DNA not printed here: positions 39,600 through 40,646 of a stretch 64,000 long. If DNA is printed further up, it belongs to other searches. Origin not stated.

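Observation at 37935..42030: carB split into two genes with a DUF2071 gene between the halves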

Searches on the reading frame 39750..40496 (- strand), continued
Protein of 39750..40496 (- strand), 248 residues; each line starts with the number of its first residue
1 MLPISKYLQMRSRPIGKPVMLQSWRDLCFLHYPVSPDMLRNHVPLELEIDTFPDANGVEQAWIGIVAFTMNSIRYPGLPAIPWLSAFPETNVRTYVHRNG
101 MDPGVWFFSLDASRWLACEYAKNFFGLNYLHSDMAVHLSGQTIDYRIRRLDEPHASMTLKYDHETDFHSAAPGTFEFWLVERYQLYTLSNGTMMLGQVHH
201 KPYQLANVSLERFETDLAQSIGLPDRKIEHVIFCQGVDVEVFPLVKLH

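Call 48: fold_search(model_id=the predicted structure, library=pdb)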
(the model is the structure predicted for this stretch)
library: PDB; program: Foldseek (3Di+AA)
matches with E <= 10: 581; with E <= 0.001: 24
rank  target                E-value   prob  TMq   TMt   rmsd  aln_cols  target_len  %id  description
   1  6eej_B                2.7e-11  1.00  0.58  0.56   5.7       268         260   13  Streptomyces bingchenggensis Aldolase-Dehydratase in covalent complex with dienone product. (released 2019-08-14)
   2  4zbo_A                3.2e-11  1.00  0.60  0.57   5.7       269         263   14  Streptomyces bingchenggensis acetoacetate decarboxylase in non-covalent complex with potassium formate (released 2015-06-17)
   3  4zbo_B                3.6e-11  1.00  0.59  0.57   5.9       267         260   13  Streptomyces bingchenggensis acetoacetate decarboxylase in non-covalent complex with potassium formate (released 2015-06-17)
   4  4zbo_C                3.9e-11  1.00  0.58  0.58   5.6       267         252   13  Streptomyces bingchenggensis acetoacetate decarboxylase in non-covalent complex with potassium formate (released 2015-06-17)
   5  6eej_A                4.9e-11  1.00  0.61  0.57   5.5       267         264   14  Streptomyces bingchenggensis Aldolase-Dehydratase in covalent complex with dienone product. (released 2019-08-14)
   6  4zbt_B                6.7e-11  1.00  0.57  0.56   5.7       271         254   12  Streptomyces bingchenggensis aldolase-dehydratase in Schiff base complex with pyruvate (released 2015-06-17)
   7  4jmc_A                7.1e-11  1.00  0.60  0.58   6.6       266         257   12  Enduracididine biosynthesis enzyme MppR complexed with pyruvate (released 2013-07-03)
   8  4zbt_D                1.0e-10  1.00  0.59  0.56   6.0       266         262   13  Streptomyces bingchenggensis aldolase-dehydratase in Schiff base complex with pyruvate (released 2015-06-17)
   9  4jmd_A                1.1e-10  1.00  0.59  0.58   5.7       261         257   11  Enduracididine biosynthesis enzyme MppR complexed with the condensation product of pyruvate and imidazole 4-carboxalde (released 2013-07-03)
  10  4jm3_A                1.2e-10  1.00  0.62  0.60   5.3       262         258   11  Enduracididine Biosynthesis Enzyme MppR with HEPES Buffer Bound (released 2013-07-03)
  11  4jmd_B                1.3e-10  1.00  0.59  0.56   5.8       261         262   11  Enduracididine biosynthesis enzyme MppR complexed with the condensation product of pyruvate and imidazole 4-carboxalde (released 2013-07-03)
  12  4jmc_B                1.3e-10  1.00  0.64  0.62   5.2       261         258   13  Enduracididine biosynthesis enzyme MppR complexed with pyruvate (released 2013-07-03)
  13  4jm3_B                1.6e-10  1.00  0.61  0.58   5.4       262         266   12  Enduracididine Biosynthesis Enzyme MppR with HEPES Buffer Bound (released 2013-07-03)
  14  4jme_B                1.8e-10  1.00  0.60  0.58   5.7       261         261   11  Enduracididine biosynthesis enzyme MppR complexed with 2-keto-enduracididine (released 2013-07-03)
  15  5upb_A                2.1e-10  1.00  0.60  0.58   5.7       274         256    9  Swit_4259, an Acetoacetate Decarboxylase-like Enzyme from Sphingomonas wittichii RW1 (released 2017-06-07)
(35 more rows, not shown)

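Call 62: search_protein_families(library=pfam, proteins=[L165:6780-7391:+], max_evalue=0.01)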
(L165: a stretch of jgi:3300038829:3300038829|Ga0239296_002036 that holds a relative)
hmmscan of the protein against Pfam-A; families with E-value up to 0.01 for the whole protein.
L165:6780-7391:+ (203 aa): 0 families
